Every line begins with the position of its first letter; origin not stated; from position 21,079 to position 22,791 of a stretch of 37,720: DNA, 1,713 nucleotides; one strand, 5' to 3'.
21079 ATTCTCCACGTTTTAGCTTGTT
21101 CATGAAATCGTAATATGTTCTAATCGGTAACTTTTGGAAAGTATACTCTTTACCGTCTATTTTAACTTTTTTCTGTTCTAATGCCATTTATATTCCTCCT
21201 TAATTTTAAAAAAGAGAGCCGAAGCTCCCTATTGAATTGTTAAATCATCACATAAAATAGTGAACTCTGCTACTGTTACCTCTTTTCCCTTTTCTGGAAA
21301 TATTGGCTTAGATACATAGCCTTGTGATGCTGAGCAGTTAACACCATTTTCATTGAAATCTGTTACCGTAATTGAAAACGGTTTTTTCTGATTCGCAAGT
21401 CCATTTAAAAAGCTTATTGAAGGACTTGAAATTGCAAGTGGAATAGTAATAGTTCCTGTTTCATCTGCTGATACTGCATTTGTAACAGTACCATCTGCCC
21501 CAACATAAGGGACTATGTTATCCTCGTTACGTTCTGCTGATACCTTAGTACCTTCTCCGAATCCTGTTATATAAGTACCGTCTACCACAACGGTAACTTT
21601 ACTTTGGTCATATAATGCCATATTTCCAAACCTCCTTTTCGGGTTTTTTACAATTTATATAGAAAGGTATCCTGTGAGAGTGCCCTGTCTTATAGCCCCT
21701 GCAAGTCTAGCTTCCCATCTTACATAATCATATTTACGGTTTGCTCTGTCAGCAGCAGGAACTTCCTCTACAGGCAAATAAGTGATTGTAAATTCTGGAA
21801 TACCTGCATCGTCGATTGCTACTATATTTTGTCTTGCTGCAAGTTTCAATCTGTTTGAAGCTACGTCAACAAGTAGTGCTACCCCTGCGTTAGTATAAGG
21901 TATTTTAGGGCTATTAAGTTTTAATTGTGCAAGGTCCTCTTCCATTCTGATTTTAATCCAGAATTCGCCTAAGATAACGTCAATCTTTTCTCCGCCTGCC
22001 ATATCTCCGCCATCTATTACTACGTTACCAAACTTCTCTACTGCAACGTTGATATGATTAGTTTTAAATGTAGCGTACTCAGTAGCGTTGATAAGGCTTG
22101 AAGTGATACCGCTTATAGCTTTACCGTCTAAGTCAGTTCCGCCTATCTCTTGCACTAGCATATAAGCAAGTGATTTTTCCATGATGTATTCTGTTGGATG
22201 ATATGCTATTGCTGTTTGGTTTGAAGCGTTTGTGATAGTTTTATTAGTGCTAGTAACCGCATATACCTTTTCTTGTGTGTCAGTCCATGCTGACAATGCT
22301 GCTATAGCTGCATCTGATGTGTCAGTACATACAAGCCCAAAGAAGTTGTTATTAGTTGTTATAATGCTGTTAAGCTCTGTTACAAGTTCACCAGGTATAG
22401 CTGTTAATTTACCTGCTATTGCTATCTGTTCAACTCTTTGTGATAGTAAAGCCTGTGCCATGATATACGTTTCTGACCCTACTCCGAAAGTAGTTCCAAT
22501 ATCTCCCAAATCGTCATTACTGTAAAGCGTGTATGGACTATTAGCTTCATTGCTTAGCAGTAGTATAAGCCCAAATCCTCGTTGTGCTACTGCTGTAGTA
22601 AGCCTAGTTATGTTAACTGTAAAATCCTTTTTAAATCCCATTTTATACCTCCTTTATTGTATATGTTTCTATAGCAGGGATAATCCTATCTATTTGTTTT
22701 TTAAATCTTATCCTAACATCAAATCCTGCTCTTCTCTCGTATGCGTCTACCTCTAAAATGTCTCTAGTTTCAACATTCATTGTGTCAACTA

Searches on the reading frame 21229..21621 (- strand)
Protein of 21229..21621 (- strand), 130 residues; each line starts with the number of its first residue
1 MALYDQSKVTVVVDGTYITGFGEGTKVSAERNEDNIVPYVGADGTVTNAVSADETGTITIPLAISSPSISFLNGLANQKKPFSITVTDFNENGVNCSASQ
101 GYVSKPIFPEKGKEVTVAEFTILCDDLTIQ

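Call 44: search_protein_families(library=phrogs, proteins=[window:21229-21621:-], max_evalue=0.00001)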
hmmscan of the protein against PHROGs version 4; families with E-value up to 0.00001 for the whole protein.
window:21229-21621:- (130 aa): 1 family
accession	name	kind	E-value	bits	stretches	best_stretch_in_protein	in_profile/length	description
phrog_280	-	head and packaging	3.1e-31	109.3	1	1-129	3-135/143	virion structural protein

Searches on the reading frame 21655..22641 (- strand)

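Call 44: search_protein_families(library=phrogs, proteins=[window:21655-22641:-], max_evalue=0.00001)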
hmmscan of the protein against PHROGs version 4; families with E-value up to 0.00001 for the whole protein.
window:21655-22641:- (328 aa): 2 families
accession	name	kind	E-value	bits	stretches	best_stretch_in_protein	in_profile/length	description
phrog_205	-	tail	9.2e-62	210.3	1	4-326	16-432/455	tail sheath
phrog_9590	-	unknown function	8.2e-27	95.3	1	177-327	221-373/377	-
